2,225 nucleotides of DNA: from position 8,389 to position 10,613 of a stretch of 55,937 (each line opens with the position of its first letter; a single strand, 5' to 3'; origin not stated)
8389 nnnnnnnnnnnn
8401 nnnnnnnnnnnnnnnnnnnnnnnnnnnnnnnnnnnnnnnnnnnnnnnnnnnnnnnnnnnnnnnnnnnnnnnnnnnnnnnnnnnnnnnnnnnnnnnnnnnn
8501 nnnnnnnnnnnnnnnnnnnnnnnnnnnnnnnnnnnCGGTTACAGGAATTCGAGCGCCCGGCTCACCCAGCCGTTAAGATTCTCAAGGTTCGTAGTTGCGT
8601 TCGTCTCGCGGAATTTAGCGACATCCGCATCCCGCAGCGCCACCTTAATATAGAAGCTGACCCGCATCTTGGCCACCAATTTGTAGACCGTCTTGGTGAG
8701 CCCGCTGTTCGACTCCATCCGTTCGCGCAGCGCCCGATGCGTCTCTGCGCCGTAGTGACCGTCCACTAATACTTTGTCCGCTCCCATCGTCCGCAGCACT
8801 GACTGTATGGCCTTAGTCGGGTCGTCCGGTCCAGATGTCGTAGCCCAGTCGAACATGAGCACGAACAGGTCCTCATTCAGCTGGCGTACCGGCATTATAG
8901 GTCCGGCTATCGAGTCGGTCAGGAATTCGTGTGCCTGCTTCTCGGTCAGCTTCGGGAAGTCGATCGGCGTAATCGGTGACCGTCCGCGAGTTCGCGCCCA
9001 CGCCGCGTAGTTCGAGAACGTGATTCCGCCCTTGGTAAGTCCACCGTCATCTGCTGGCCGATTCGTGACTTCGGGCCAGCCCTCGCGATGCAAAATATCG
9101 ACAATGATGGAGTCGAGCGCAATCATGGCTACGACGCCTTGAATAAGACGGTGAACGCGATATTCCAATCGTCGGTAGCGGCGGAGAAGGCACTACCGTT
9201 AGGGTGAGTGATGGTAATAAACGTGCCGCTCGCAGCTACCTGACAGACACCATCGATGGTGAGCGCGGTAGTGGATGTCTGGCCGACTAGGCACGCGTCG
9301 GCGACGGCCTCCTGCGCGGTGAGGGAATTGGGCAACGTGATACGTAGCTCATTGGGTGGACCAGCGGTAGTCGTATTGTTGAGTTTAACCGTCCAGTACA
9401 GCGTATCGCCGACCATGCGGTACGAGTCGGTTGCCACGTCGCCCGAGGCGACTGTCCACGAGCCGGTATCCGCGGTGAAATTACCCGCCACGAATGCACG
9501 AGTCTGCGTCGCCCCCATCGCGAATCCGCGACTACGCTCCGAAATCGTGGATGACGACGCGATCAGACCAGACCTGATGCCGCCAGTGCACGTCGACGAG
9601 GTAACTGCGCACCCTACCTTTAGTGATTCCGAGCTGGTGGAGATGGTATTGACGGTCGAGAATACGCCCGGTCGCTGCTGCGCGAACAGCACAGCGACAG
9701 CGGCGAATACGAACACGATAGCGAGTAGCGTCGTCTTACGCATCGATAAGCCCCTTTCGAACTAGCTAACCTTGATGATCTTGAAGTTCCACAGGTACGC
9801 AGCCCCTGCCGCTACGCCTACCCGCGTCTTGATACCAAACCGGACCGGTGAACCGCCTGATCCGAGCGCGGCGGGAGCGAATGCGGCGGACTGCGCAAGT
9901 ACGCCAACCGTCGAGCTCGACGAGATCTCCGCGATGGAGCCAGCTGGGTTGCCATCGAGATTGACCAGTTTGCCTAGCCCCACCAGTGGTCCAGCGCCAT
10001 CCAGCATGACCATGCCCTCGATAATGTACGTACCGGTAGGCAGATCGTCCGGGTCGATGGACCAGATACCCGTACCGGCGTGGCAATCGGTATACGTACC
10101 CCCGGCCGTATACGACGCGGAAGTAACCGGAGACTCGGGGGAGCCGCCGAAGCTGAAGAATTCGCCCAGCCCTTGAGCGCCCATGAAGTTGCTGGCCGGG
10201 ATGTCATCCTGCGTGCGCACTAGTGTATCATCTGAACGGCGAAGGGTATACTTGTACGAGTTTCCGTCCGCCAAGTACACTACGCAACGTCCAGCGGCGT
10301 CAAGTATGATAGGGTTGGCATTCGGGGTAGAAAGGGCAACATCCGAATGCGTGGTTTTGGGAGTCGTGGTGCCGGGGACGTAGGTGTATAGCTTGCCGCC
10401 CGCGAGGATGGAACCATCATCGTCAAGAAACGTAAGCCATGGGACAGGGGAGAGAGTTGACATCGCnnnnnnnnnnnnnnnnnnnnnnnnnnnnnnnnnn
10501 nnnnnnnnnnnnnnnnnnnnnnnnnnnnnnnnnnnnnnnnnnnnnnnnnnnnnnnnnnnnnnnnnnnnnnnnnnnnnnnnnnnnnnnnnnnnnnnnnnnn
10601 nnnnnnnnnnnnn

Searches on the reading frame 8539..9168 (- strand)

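Call 85: search_protein_families(library=pfam, proteins=[window:8539-9168:-], max_evalue=0.001)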
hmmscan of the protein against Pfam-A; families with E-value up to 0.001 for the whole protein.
window:8539-9168:- (209 aa): 2 families
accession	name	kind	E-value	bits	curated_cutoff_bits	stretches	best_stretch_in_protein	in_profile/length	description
PF05838.17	Glyco_hydro_108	-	1e-08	36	21.2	1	24-113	3-85/85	Glycosyl hydrolase 108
PF09374.15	PG_binding_3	-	7.5e-08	32.9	24.6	1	117-205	2-75/76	Predicted Peptidoglycan domain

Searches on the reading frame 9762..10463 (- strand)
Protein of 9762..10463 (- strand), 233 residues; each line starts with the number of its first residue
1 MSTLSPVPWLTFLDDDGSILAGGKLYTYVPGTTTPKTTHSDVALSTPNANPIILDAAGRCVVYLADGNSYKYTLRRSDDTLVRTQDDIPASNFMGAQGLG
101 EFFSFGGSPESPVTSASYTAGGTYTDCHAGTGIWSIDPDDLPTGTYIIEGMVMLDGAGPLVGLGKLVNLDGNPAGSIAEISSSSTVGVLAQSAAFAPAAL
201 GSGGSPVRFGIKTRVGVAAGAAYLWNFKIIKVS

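Call 51: search_protein_families(library=phrogs, proteins=[window:9762-10463:-], max_evalue=0.001)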
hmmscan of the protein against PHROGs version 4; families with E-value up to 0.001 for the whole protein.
window:9762-10463:- (233 aa): 1 family
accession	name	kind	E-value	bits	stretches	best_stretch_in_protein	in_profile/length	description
phrog_26190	-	unknown function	3.5e-11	43.9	1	11-91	12-92/260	-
